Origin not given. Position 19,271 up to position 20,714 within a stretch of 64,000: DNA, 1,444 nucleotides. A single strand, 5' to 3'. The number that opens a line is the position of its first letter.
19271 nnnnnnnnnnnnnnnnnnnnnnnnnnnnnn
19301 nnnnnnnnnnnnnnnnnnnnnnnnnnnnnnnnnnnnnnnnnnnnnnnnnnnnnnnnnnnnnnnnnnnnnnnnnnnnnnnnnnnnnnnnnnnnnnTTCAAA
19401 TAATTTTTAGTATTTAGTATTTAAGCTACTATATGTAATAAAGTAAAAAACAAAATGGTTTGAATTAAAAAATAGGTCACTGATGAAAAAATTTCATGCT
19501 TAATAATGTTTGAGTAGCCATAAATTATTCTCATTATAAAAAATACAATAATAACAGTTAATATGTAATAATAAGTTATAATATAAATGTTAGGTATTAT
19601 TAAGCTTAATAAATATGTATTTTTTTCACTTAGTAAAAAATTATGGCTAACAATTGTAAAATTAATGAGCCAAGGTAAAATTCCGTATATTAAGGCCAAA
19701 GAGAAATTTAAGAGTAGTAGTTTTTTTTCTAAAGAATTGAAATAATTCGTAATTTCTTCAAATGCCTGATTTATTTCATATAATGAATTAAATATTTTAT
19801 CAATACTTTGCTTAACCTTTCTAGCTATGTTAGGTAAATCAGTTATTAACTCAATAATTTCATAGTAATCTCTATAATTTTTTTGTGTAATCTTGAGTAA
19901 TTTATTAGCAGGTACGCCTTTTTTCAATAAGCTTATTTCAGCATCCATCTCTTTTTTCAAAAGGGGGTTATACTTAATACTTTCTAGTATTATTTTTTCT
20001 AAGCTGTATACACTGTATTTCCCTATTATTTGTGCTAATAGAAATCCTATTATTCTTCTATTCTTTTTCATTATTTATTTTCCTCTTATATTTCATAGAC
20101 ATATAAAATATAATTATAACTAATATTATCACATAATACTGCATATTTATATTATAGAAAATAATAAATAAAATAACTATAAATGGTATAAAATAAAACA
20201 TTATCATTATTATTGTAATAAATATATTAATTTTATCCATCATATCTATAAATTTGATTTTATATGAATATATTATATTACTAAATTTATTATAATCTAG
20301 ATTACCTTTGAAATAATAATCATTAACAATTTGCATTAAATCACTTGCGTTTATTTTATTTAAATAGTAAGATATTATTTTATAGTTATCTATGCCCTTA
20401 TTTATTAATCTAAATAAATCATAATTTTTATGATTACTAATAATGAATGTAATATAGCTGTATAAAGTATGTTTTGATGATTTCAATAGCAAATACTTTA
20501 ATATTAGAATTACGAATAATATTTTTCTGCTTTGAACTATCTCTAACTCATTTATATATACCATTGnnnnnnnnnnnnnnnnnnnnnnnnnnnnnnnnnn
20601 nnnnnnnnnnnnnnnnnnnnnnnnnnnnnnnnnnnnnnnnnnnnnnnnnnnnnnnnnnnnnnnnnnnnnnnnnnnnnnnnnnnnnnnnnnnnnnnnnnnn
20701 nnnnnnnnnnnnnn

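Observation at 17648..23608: Eight-gene overlapping operon: divergent TFB plus a Tad/Epd-like minimal type IV pilus module with split platform proteins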

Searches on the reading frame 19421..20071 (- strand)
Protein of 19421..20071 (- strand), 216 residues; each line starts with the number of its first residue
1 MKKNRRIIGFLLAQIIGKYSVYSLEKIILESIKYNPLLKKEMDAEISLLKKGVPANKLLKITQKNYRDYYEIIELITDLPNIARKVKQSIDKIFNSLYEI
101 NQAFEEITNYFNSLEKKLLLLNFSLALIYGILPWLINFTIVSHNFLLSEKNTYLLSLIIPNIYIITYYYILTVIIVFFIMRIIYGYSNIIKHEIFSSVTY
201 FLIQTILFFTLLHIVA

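Call 3: search_protein_families(library=pfam, proteins=[window:19421-20071:-], max_evalue=1)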
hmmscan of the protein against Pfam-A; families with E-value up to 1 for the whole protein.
window:19421-20071:- (216 aa): 3 families
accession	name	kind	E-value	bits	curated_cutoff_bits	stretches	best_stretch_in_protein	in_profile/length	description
PF00439.30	Bromodomain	-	0.058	13.8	21.7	1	58-107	17-64/84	Bromodomain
PF24985.1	DUF7775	-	0.06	14.3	25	1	159-213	33-88/140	Domain of unknown function (DUF7775)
PF04689.18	S1FA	-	0.16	12.6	21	1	7-55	17-63/66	DNA binding protein S1FA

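Call 4: search_protein_families(library=ncbifam, proteins=[window:19421-20071:-], max_evalue=1)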
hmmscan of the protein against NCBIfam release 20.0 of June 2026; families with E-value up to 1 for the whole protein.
window:19421-20071:- (216 aa): 0 families

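Call 55: find_homologous_proteins(query=A11, max_evalue=0.001)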
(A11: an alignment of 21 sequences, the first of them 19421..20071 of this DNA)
Query A11 (21 sequences) (216 aa, profile of the alignment): 56 proteins with E <= 0.001 among 8000 candidates.
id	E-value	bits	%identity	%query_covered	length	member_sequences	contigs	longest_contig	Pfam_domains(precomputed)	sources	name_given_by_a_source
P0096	4.1e-45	172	25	39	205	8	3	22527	-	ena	-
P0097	1.5e-44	171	25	39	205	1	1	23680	-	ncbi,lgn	-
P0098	1.7e-44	170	99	100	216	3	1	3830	-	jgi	jgi:hypothetical protein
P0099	9.1e-43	165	24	39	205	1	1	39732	-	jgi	jgi:hypothetical protein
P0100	9.3e-43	165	26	39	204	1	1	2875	-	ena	-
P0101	1.5e-42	164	-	-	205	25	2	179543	-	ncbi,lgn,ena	-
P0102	6.0e-35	139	-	-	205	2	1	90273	-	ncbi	-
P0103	9.8e-35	139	-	-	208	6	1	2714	-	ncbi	-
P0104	1.1e-34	138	-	-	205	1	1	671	-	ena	-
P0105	2.3e-34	137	-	-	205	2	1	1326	-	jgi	jgi:hypothetical protein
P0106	5.0e-34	136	-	-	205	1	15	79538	-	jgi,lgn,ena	-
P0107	1.9e-33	134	-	-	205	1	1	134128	-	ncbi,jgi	-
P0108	5.2e-33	133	26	19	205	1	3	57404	-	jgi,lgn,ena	-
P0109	9.3e-33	132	-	-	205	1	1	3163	-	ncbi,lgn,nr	ncbi:hypothetical protein EU534_02670 [Candidatus Heimdallarchaeota archaeon]|nr:MAG: hypothetical p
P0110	5.5e-32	130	-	-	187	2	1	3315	-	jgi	jgi:hypothetical protein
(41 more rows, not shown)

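Call 63: predict_structure(alignment_id=A12)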
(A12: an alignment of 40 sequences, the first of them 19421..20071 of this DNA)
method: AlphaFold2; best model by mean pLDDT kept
length: 216 residues; sequences in the alignment: 40
mean_pLDDT: 60.2   pTM: 0.29
mean pLDDT of the five models: 60.2, 58.2, 51.9, 51.1, 49.0
residues with pLDDT >= 90: 0; 70-90: 46; 50-70: 120; < 50: 50
segments of 3 or more residues with pLDDT < 50: 1-17, 31-33, 52-61, 63-76
pLDDT, mean of each block of 10 residues (from residue 1): 39 48 53 50 56 48 45 50 60 62 59 62 64 65 61 70 77 78 70 71 70 65
secondary structure, 60 per line:
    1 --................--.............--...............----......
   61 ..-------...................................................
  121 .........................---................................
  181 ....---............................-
elements in order: H3-18 H21-33 H36-50 H55-62 H70-145 H149-184 H188-215

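Call 71: predict_structure(alignment_id=A13)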
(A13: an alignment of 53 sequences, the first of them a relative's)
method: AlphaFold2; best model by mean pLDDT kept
length: 205 residues; sequences in the alignment: 53
mean_pLDDT: 86.8   pTM: 0.57
mean pLDDT of the five models: 86.8, 84.4, 84.1, 83.4, 81.9
residues with pLDDT >= 90: 76; 70-90: 118; 50-70: 10; < 50: 1
segments of 3 or more residues with pLDDT < 50: none
pLDDT, mean of each block of 10 residues (from residue 1): 86 92 89 86 88 88 87 87 92 90 89 93 88 78 65 88 94 87 93 86 65
secondary structure, 60 per line:
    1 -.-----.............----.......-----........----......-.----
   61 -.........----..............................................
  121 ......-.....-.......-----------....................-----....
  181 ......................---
elements in order: H8-20 H25-31 H37-44 H49-54 H62-70 H75-126 H128-132 H134-140 H152-171 H177-202

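Call 75: fold_search(model_id=the predicted structure, library=pdb)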
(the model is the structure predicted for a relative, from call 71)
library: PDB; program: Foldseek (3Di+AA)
matches with E <= 10: 110; with E <= 0.001: 0
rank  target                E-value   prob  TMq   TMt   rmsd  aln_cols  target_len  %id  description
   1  2whn_A                4.8e-01  0.99  0.36  0.63   2.8        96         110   14  N-terminal domain from the PilC type IV pilus biogenesis protein (released 2010-05-19)
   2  2whn_B                7.3e-01  0.98  0.36  0.65   2.9        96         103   17  N-terminal domain from the PilC type IV pilus biogenesis protein (released 2010-05-19)
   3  3jc8_Ca               9.5e-01  0.28  0.29  0.20  11.8       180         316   13  Architectural model of the type IVa pilus machine in a piliated state (released 2016-03-16)
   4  8gaa_A                1.3e+00  0.09  0.18  0.18  23.7       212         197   10  C6HR1_4r: Extendable repeat protein hexamer (released 2023-08-30)
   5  2odu                  2.0e+00  0.28  0.37  0.35  14.2       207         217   11  Crystal structure of a fragment of the plakin domain of plectin (released 2007-03-13)
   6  9k8e_A                2.1e+00  0.08  0.20  0.19  21.9       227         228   12  Cryo-EM structure of designed zinc-induced tetrahedron Cage-t32-Zn1-HEHE-35 (released 2025-10-29)
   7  5sv0_F                2.1e+00  0.05  0.17  0.16  26.7       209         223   12  Structure of the ExbB/ExbD complex from E. coli at pH 7.0 (released 2016-09-28)
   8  8c7d                  2.1e+00  0.04  0.15  0.16  31.9       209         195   12  Structure of the GEF Kalirin DH2 Domain (released 2024-01-24)
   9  2yfa_B                2.2e+00  0.11  0.24  0.21  22.9       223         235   12  X-ray structure of McpS ligand binding domain in complex with malate (released 2012-04-18)
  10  1rj2_A                2.4e+00  0.04  0.15  0.11  32.7       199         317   12  Crystal structure of the DH/PH fragment of Dbs without bound GTPase (released 2004-06-29)
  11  5unh_A                2.7e+00  0.04  0.18  0.12  21.0       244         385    9  Synchrotron structure of human angiotensin II type 2 receptor in complex with compound 2 (N-[(furan-2-yl)methyl]-N-(4- (released 2017-04-05)
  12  4zud                  2.8e+00  0.03  0.15  0.11  22.0       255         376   10  Crystal Structure of Human Angiotensin Receptor in Complex with Inverse Agonist Olmesartan at 2.8A resolution. (released 2015-10-07)
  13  9kq0_A                3.0e+00  0.10  0.28  0.26  23.9       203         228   14  Structure of TolQRA complex at pH 8.0 from E.coli (released 2026-03-04)
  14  7dxe_A                3.1e+00  0.05  0.19  0.07  25.5       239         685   12  Structure of TRPC3 gain of function mutation R803C at 3.2 angstrom in 1340nM free calcium state (released 2022-02-02)
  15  8zyn_A                3.1e+00  0.03  0.16  0.16  24.7       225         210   13  Cryo-EM Structure of inhibitor-free hERG Channel (released 2024-09-18)
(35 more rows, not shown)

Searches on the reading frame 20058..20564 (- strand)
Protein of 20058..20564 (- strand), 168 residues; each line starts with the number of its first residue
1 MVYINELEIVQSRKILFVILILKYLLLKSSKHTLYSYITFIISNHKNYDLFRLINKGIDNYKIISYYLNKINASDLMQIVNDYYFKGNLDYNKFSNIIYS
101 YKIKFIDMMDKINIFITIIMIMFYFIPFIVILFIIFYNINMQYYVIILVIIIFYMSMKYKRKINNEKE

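Call 3: search_protein_families(library=pfam, proteins=[window:20058-20564:-], max_evalue=1)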
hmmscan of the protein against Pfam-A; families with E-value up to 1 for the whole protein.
window:20058-20564:- (168 aa): 2 families
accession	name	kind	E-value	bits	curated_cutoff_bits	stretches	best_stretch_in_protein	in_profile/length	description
PF20237.3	DUF6594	-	0.0054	17.1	30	1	48-157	123-215/238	Family of unknown function (DUF6594)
PF00528.27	BPD_transp_1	-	0.092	12.9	26.4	1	111-159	15-67/184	Binding-protein-dependent transport system inner membrane component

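Call 4: search_protein_families(library=ncbifam, proteins=[window:20058-20564:-], max_evalue=1)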
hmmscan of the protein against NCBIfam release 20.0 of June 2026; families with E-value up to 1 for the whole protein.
window:20058-20564:- (168 aa): 0 families
